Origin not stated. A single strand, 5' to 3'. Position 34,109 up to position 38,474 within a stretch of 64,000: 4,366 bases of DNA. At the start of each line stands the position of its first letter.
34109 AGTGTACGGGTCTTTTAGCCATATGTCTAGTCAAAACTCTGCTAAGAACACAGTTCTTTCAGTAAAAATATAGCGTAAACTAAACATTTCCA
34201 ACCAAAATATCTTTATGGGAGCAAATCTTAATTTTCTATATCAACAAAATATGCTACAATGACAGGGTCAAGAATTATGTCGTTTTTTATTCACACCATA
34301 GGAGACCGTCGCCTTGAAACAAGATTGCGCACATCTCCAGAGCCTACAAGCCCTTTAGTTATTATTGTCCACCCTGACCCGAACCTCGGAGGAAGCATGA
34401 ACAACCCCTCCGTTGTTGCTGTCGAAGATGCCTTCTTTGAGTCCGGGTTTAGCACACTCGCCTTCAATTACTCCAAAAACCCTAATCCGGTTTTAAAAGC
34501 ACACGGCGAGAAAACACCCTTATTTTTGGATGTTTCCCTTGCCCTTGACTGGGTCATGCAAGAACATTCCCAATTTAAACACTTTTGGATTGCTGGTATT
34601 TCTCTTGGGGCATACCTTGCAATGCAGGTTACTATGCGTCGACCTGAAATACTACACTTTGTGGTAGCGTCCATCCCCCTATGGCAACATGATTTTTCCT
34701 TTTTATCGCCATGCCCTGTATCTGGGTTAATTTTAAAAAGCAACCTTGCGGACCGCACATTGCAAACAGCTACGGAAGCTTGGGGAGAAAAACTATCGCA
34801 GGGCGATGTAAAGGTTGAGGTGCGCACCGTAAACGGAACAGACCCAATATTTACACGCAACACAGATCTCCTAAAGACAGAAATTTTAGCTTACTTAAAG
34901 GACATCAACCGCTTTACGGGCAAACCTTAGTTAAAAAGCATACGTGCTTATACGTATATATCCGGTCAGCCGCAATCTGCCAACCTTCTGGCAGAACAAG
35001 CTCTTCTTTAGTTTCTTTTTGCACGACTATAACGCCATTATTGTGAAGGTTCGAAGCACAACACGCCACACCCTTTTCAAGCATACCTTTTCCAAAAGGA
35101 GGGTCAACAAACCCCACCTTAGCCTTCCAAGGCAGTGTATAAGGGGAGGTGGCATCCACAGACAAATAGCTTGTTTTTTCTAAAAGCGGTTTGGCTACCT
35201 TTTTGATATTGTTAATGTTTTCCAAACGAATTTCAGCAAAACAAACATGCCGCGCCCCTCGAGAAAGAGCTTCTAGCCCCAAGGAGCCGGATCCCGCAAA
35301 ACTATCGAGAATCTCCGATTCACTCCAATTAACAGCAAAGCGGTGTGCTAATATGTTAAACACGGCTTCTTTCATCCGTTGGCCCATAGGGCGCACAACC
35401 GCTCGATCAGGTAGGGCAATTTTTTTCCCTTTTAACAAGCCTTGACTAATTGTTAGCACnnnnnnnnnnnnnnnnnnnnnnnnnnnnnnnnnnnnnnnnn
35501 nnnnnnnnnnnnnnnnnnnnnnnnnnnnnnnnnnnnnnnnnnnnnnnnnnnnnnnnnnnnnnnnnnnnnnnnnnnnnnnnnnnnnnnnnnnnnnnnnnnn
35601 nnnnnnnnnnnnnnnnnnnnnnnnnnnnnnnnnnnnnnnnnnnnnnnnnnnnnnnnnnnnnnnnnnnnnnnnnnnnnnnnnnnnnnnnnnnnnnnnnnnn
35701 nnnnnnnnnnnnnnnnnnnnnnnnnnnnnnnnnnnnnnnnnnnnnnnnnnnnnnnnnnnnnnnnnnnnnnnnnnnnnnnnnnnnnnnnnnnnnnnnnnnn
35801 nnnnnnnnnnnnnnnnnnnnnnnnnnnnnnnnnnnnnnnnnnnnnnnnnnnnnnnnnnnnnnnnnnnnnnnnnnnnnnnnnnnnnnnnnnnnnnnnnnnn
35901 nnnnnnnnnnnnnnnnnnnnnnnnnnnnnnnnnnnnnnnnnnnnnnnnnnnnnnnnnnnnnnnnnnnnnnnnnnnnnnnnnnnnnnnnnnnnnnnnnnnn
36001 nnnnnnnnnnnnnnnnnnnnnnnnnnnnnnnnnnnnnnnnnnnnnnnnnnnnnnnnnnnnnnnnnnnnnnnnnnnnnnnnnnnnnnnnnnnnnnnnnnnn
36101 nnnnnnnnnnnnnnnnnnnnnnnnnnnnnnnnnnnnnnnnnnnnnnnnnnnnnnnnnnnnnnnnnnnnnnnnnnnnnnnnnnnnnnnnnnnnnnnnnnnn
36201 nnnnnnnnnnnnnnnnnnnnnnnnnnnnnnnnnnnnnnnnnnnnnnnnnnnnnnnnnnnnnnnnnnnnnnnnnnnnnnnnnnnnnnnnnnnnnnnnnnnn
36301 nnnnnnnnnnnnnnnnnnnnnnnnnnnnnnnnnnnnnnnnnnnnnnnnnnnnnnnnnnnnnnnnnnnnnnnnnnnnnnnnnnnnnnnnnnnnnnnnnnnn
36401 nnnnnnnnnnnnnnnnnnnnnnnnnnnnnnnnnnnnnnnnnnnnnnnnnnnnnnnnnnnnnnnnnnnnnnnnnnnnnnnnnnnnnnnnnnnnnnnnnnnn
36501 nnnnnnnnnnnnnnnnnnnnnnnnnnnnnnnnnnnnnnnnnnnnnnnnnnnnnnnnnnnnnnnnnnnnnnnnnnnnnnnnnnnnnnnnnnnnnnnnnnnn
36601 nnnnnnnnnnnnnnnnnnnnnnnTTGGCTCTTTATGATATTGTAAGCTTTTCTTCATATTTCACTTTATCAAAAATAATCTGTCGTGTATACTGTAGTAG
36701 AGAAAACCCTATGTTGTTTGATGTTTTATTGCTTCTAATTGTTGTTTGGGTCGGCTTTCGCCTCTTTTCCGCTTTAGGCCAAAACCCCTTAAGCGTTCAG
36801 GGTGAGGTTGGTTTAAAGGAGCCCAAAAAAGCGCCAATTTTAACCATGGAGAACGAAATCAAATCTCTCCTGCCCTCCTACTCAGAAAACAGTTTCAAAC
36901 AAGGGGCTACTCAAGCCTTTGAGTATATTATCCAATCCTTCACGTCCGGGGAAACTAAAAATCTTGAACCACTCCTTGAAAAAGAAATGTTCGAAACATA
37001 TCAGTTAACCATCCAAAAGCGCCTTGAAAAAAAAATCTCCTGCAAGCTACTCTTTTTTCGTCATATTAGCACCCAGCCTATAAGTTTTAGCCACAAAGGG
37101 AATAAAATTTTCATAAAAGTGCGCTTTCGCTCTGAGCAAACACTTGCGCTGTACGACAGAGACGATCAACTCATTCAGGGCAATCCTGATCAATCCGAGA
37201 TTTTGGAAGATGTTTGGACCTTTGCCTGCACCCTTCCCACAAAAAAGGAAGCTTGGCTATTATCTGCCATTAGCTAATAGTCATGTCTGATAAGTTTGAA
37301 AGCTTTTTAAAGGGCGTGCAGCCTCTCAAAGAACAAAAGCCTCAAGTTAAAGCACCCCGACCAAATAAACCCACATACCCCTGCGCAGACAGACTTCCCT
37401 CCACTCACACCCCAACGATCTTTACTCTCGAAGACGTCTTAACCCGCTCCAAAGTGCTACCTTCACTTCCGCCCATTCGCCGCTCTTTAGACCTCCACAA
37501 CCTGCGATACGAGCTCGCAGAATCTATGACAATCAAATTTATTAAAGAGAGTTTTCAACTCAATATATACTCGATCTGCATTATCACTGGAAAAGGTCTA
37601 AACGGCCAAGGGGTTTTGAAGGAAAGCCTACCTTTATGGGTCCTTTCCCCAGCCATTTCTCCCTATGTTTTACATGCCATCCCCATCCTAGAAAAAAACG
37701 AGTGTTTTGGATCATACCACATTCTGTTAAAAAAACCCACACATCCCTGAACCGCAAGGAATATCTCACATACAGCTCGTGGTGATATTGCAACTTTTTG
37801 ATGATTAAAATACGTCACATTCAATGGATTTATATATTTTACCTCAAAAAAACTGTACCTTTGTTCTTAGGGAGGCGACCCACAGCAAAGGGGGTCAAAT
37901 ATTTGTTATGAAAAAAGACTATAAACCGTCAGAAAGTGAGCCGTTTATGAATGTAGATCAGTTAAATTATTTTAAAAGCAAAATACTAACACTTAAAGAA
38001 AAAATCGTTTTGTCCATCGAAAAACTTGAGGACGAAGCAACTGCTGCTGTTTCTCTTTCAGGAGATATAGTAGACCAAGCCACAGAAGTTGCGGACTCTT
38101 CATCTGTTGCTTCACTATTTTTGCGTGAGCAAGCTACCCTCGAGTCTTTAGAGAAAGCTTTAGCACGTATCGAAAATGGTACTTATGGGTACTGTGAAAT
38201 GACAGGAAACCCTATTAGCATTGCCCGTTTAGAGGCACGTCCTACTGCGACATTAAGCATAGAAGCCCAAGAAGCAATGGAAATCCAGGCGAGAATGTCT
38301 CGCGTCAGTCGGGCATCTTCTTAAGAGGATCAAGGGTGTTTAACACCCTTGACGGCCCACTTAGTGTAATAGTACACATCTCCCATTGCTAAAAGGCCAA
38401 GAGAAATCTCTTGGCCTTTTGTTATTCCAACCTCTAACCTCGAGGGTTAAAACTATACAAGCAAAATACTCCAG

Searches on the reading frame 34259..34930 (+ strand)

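Call 29: search_protein_families(library=ncbifam, proteins=[window:34259-34930:+], max_evalue=0.00001)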
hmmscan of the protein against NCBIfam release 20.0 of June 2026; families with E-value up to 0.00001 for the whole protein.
window:34259-34930:+ (223 aa): 1 family
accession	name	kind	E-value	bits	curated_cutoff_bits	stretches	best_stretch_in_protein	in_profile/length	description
NF058544.1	IVPilMotSglTMyx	equivalog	1.1e-09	38.4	300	1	31-215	31-206/210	type IV pili motility protein SglT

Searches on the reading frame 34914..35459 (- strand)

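Call 29: search_protein_families(library=ncbifam, proteins=[window:34914-35459:-], max_evalue=0.00001)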
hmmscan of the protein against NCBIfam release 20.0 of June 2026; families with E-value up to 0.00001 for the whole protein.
window:34914-35459:- (181 aa): 2 families
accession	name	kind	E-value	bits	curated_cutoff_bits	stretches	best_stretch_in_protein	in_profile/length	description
TIGR00095.1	TIGR00095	equivalog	1.3e-28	100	117.5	1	2-170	12-185/194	16S rRNA (guanine(966)-N(2))-methyltransferase RsmD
NF008157.0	PRK10909.1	equivalog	1.1e-20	74.4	302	1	4-167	15-179/199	16S rRNA (guanine(966)-N(2))-methyltransferase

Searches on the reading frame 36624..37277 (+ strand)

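Call 29: search_protein_families(library=ncbifam, proteins=[window:36624-37277:+], max_evalue=0.00001)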
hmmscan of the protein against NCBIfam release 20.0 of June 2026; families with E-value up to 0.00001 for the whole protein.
window:36624-37277:+ (217 aa): 2 families
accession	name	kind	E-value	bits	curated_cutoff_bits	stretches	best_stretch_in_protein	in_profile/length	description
NF033779.0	Tim44_TimA_adap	subfamily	2.1e-30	106.3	80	1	76-215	75-214/215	Tim44/TimA family putative adaptor protein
NF033778.1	trans_TimA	equivalog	5.2e-11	42.5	200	1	77-215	59-192/198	TIM44-related membrane protein TimA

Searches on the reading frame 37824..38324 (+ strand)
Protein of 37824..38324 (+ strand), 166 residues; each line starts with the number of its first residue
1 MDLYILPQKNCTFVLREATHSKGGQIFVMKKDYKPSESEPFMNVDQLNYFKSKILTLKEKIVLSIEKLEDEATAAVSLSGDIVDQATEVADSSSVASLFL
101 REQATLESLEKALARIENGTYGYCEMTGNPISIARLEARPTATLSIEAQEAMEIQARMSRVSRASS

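Call 29: search_protein_families(library=ncbifam, proteins=[window:37824-38324:+], max_evalue=0.00001)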
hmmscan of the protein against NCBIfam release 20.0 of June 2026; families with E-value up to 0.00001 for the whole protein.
window:37824-38324:+ (166 aa): 4 families
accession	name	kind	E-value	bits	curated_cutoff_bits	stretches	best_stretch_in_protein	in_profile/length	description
TIGR02420.1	dksA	equivalog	1.7e-22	79.9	115.5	1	42-150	1-109/110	RNA polymerase-binding protein DksA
NF033459.1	DksA_like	equivalog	2.4e-17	63.3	105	1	46-154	2-111/113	RNA polymerase-binding protein DksA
TIGR02890.1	bacill_yteA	subfamily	9.7e-17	61.5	134.4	1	46-153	2-118/159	regulatory protein, yteA family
NF008045.0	PRK10778.1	equivalog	4.9e-15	56.1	289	1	32-156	22-146/151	RNA polymerase-binding protein DksA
